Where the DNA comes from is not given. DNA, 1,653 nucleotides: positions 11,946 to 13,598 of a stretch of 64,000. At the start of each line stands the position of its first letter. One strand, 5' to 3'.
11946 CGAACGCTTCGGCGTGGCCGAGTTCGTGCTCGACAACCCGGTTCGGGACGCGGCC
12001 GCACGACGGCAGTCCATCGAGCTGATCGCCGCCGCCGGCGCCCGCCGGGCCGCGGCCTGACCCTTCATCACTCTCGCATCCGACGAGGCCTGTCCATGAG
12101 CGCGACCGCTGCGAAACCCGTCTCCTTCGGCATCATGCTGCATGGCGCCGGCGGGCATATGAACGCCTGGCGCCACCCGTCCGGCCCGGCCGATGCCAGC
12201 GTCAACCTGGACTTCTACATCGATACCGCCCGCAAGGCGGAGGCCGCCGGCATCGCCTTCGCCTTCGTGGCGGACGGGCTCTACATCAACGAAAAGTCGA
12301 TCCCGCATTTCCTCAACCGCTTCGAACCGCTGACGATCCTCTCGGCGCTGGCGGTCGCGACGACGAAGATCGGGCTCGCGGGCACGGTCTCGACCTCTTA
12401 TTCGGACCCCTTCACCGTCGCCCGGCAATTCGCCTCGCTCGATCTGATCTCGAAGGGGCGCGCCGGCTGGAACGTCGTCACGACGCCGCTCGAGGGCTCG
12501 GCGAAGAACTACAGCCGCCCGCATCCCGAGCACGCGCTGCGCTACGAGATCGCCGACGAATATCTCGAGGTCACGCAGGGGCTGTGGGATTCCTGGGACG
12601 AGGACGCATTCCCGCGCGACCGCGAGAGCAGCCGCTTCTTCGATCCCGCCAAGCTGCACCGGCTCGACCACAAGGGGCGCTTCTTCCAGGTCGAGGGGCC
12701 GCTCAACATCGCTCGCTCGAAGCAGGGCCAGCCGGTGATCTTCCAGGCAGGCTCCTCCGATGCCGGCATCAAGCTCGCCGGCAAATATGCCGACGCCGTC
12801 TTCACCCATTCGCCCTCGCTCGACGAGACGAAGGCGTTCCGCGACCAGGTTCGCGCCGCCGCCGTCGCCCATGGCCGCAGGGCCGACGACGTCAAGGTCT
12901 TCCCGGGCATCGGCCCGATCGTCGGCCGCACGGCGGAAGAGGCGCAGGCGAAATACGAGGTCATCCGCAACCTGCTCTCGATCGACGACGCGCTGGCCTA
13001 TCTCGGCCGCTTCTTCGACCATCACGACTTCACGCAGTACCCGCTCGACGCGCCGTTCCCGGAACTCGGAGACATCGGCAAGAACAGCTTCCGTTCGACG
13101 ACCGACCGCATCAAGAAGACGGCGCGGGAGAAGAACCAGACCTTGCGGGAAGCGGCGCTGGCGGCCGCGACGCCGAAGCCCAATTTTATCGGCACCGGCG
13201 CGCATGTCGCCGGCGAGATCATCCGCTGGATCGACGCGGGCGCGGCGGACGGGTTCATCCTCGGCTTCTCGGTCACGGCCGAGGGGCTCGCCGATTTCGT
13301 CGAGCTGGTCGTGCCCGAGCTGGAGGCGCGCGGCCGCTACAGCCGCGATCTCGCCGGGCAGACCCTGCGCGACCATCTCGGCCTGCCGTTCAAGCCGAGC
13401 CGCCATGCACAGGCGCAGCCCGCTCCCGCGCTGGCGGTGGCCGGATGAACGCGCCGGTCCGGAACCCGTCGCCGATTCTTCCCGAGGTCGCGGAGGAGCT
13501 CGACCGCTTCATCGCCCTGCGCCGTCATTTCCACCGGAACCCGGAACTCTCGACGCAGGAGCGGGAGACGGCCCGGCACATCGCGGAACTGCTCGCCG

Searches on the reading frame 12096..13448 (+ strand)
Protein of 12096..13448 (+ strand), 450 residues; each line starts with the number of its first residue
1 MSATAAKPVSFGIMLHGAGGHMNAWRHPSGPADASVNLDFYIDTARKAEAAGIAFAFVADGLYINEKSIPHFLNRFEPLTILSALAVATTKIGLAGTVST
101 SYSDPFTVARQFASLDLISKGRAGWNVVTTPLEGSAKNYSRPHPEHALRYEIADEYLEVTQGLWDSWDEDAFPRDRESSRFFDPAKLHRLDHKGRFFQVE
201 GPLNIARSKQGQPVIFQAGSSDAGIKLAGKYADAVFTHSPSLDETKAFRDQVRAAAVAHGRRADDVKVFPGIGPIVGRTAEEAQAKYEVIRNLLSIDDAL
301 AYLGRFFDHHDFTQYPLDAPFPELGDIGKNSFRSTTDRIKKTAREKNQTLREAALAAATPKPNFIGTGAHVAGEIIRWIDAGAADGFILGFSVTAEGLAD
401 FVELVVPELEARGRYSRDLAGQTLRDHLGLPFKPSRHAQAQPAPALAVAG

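Call 3: search_protein_families(library=pfam, proteins=[window:12096-13448:+])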
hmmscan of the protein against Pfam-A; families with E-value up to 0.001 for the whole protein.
window:12096-13448:+ (450 aa): 1 family
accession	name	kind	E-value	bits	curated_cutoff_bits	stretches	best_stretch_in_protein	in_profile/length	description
PF00296.26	Bac_luciferase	-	9.9e-49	166.8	27.9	1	25-383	9-312/314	Luciferase-like monooxygenase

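Call 4: search_protein_families(library=ncbifam, proteins=[window:12096-13448:+])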
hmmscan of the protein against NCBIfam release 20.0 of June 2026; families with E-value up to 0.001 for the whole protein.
window:12096-13448:+ (450 aa): 18 families
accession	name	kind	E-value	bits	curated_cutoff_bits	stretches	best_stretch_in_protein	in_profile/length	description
TIGR03860.1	FMN_nitrolo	subfamily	2.8e-156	520.6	279.7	1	11-427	1-422/422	NtaA/DmoA family FMN-dependent monooxygenase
TIGR04021.1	LLM_DMSO2_sfnG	equivalog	3.1e-26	92.6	382.95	1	34-288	23-250/350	dimethylsulfone monooxygenase SfnG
TIGR03619.1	F420_Rv2161c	subfamily_domain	6.2e-20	71.8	166.9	2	45-166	4-132/247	TIGR03619 family F420-dependent LLM class oxidoreductase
TIGR03612.1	RutA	equivalog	1.1e-19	71.2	498.3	2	45-166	34-157/355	pyrimidine utilization protein A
TIGR03560.1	F420_Rv1855c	subfamily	1.3e-19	70.9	231.4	1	40-267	14-223/227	TIGR03560 family F420-dependent LLM class oxidoreductase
TIGR03565.1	alk_sulf_monoox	equivalog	1.5e-15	57.1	518.2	1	59-287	36-240/346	FMNH2-dependent alkanesulfonate monooxygenase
NF001939.1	PRK00719.1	subfamily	3.4e-15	55.7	510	1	77-288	54-241/373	alkanesulfonate monooxygenase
TIGR03571.1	lucif_BA3436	subfamily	1.4e-08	34.3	303.9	1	32-122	24-114/304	TIGR03571 family LLM class oxidoreductase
TIGR04465.1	ArgArg_F420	equivalog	4.4e-08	32.6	470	0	189-285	187-281/364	F420-dependent hydroxymycolic acid dehydrogenase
NF002619.0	PRK02271.1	equivalog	8.6e-08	31.8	276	1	46-123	21-88/329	5,10-methylenetetrahydromethanopterin reductase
TIGR03621.1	F420_MSMEG_2516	subfamily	3.2e-07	29.8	213.15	1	42-272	17-219/295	TIGR03621 family F420-dependent LLM class oxidoreductase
TIGR03858.1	LLM_2I7G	subfamily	2.9e-06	26.5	462.25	1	77-124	57-105/337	Atu2307/SP_0267 family LLM class monooxygenase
TIGR03557.1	F420_G6P_family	subfamily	9.2e-06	25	210.4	0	190-256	141-206/316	TIGR03557 family F420-dependent LLM class oxidoreductase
TIGR04027.1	LLM_KPN_01858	hypoth_equivalog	2e-05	23.7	412.9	1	43-165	24-139/326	putative FMN-dependent luciferase-like monooxygenase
TIGR03617.1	F420_MSMEG_2256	subfamily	2.3e-05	23.5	278.15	1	60-295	10-224/318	TIGR03617 family F420-dependent LLM class oxidoreductase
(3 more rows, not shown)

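Call 6: search_solved_structures(query=window:12096-13448:+, max_evalue=1e-10)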
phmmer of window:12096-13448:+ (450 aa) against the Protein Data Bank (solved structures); distinct sequences matched with E-value up to 1e-10: 17.
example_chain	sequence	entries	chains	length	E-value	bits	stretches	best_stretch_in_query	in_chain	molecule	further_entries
3sdo_A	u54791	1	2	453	3.1e-187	626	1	6-441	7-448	Nitrilotriacetate monooxygenase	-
1tvl_A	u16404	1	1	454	1.3e-161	541.6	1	1-432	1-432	protein YTNJ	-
6ask_A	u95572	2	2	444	5.4e-161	539.6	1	4-432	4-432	Putative monooxygenase MoxC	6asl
1yw1_A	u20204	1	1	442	6e-161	539.4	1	5-432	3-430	PROTEIN YTNJ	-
7e36_B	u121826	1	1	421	9.6e-83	281.7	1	7-431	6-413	FMN-dependent oxidoreductase (Nitrilotriacetate monooxygenase family)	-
5tlc_A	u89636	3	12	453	1.1e-77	265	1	23-431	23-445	Dibenzothiophene desulfurization enzyme A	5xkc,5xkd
6ak1_A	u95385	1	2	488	5.1e-63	216.7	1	23-425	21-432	Dimethyl-sulfide monooxygenase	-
3b9n_A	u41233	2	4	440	2e-61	211.5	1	23-315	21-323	Alkane monooxygenase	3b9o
5w48_A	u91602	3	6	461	3e-61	210.8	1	7-428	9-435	Riboflavin Lyase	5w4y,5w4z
5dqp_A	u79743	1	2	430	2.2e-56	194.8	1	15-434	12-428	EDTA monooxygenase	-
6lr1_A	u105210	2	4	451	2.2e-45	158.6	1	24-428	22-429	Hexachlorobenzene oxidative dehalogenase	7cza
7e36_A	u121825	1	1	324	1.7e-38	135.8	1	44-264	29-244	Alkanesulfonate monooxygenase SsuD/methylene tetrahydromethanopterin reductase-like flavin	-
3rao_A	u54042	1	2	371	4e-15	58.9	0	37-247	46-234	Putative Luciferase-like Monooxygenase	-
8t0u_A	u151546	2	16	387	7.5e-13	51.4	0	38-286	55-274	FMNH(2)-dependent dimethylsulfone monooxygenase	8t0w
6sgg_AAA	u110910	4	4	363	2.3e-11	46.4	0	74-291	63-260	Pyrimidine monooxygenase RutA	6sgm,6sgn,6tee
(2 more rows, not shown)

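Call 14: find_encoding_contigs(protein=window:12096-13448:+, flank=10000, max_places=6)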
Protein window:12096-13448:+ (450 aa): no gene with exactly this product is on record in the collection.

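Call 15: find_homologous_proteins(query=window:12096-13448:+, max_evalue=1e-30)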
Query window:12096-13448:+ (450 aa): 7939 proteins with E <= 1e-30 among 8000 candidates; the best 120 are listed.
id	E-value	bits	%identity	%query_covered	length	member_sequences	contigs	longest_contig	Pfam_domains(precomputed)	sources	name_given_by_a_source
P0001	0.0e+0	1014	100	100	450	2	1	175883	PF00296.27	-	-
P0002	6.3e-278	940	92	100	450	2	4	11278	PF00296.27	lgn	-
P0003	2.5e-276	935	92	97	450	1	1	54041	PF00296.27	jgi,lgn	jgi:FMN-dependent oxidoreductase (nitrilotriacetate monooxygenase family)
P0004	3.5e-273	924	91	100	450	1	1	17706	PF00296.27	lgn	-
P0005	4.4e-273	924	91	99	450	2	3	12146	PF00296.27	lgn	-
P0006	1.5e-272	922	91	99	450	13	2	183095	PF00296.27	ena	-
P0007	2.8e-272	921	91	100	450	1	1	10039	PF00296.27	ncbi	-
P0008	2.0e-271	918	90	100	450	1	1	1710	PF00296.27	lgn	-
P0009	1.8e-270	915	90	100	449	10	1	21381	PF00296.27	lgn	-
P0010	7.1e-268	907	92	96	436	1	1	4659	PF00296.27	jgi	jgi:FMN-dependent oxidoreductase (nitrilotriacetate monooxygenase family)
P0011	6.4e-267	904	88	100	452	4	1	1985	PF00296.27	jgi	jgi:FMN-dependent oxidoreductase (nitrilotriacetate monooxygenase family)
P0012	6.5e-244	828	81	98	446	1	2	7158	PF00296.27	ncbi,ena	-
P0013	5.7e-242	821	82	98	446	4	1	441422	PF00296.27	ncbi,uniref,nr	ncbi:FMN-dependent oxidoreductase (nitrilotriacetate monooxygenase family) [Bosea sp. BE125]|uniref:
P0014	1.8e-241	820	83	96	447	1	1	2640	PF00296.27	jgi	-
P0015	1.8e-241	820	83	96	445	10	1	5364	PF00296.27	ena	-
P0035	2.7e-237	806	80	97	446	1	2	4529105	PF00296.27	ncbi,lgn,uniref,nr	ncbi:LLM class flavin-dependent oxidoreductase [Celeribacter indicus]|uniref:Flavin-dependent oxidor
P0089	4.8e-233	792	79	96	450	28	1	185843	PF00296.27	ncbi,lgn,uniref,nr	ncbi:monooxygenase [Burkholderia pseudomultivorans]|uniref:Monooxygenase n=1 Tax=Burkholderia pseudo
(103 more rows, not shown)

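Call 16: find_encoding_contigs(protein=P0013, flank=10000, max_places=2)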
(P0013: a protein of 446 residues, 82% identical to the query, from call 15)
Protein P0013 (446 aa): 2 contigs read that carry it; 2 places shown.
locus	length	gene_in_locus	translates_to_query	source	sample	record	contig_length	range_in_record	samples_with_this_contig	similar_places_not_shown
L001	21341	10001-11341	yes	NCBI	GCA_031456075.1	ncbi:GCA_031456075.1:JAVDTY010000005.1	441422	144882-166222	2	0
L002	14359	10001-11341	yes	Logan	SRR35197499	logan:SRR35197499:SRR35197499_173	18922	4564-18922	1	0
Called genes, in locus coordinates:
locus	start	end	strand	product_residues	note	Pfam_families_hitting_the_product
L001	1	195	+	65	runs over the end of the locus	-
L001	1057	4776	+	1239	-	PF08471:Ribonuc_red_2_N, PF02867:Ribonuc_red_lgC, PF12637:TSCPD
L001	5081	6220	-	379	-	PF00296:Bac_luciferase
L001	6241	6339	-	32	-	-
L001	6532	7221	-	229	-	PF00583:Acetyltransf_1, PF13673:Acetyltransf_10 (faint), PF13508:Acetyltransf_7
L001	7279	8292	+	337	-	PF00296:Bac_luciferase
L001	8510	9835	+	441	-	PF00296:Bac_luciferase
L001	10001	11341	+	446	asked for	PF00296:Bac_luciferase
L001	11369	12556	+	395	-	PF01546:Peptidase_M20, PF07687:M20_dimer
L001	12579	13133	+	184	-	PF00583:Acetyltransf_1, PF13673:Acetyltransf_10 (weak), PF13508:Acetyltransf_7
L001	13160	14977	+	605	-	PF00528:BPD_transp_1, PF00005:ABC_tran, PF02463:SMC_N (faint), PF09818:ABC_ATPase (faint), PF13304:AAA_21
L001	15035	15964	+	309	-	PF00497:SBP_bac_3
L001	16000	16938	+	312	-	PF00497:SBP_bac_3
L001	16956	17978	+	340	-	PF00296:Bac_luciferase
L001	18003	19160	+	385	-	PF00155:Aminotran_1_2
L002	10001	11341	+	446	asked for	PF00296:Bac_luciferase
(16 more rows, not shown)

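Call 17: find_encoding_contigs(protein=P0089, flank=10000, max_places=2)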
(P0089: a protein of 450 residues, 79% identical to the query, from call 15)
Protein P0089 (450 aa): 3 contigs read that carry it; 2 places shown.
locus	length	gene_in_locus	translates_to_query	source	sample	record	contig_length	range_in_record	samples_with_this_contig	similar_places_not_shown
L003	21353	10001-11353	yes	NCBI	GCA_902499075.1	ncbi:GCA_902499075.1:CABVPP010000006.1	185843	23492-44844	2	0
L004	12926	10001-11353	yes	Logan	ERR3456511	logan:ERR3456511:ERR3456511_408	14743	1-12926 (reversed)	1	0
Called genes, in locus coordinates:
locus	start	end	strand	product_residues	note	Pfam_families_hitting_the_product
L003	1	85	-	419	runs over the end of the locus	PF00034:Cytochrom_C, PF13442:Cytochrome_CBB3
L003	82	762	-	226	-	PF00111:Fer2 (weak), PF01799:Fer2_2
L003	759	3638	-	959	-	PF02738:MoCoBD_1, PF20256:MoCoBD_2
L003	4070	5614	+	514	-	PF12860:PAS_7, PF13188:PAS_8 (faint), PF00990:GGDEF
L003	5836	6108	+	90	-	-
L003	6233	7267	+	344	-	PF24827:AstE_AspA_cat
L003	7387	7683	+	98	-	PF15723:MqsR_toxin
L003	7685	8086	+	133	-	PF15731:MqsA_antitoxin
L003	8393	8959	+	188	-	PF00583:Acetyltransf_1, PF13673:Acetyltransf_10, PF13508:Acetyltransf_7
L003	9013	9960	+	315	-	PF00497:SBP_bac_3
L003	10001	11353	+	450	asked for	PF00296:Bac_luciferase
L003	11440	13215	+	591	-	PF00528:BPD_transp_1, PF00005:ABC_tran, PF02463:SMC_N (faint), PF09818:ABC_ATPase (faint), PF13304:AAA_21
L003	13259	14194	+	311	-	PF00497:SBP_bac_3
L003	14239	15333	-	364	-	PF00296:Bac_luciferase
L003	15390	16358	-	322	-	PF13379:NMT1_2, PF12974:Phosphonate-bd, PF09084:NMT1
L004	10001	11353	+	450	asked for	PF00296:Bac_luciferase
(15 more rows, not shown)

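Call 18: find_encoding_contigs(protein=P0035, flank=10000, max_places=2)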
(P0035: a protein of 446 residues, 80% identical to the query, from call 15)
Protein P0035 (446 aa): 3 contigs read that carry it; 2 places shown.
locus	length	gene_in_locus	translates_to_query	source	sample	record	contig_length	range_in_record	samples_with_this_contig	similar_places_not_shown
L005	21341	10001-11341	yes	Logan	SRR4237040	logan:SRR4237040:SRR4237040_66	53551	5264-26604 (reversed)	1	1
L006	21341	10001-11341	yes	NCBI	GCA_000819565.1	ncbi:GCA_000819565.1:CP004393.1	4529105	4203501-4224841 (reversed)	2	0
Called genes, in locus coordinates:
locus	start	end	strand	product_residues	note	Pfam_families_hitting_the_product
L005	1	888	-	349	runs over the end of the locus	PF03480:DctP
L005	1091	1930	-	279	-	PF01418:HTH_6, PF00356:LacI (faint), PF01380:SIS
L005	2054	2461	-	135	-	-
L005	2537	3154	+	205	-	PF00440:TetR_N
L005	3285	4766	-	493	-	PF07732:Cu-oxidase_3, PF00394:Cu-oxidase, PF07731:Cu-oxidase_2, PF00394:Cu-oxidase (weak)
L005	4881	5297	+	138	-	-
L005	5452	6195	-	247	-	PF01243:PNPOx_N, PF13883:CREG_beta-barrel (weak)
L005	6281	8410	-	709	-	PF07715:Plug, PF00593:TonB_dep_Rec_b-barrel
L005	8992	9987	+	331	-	PF00296:Bac_luciferase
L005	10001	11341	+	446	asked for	PF00296:Bac_luciferase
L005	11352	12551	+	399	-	PF01546:Peptidase_M20, PF07687:M20_dimer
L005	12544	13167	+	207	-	PF00583:Acetyltransf_1, PF13302:Acetyltransf_3 (faint), PF13673:Acetyltransf_10, PF13508:Acetyltransf_7, PF08445:FR47 (weak)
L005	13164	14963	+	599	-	PF00528:BPD_transp_1, PF00005:ABC_tran, PF02463:SMC_N (faint), PF09818:ABC_ATPase (faint), PF13304:AAA_21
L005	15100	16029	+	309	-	PF00497:SBP_bac_3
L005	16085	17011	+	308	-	PF00497:SBP_bac_3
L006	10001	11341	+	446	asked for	PF00296:Bac_luciferase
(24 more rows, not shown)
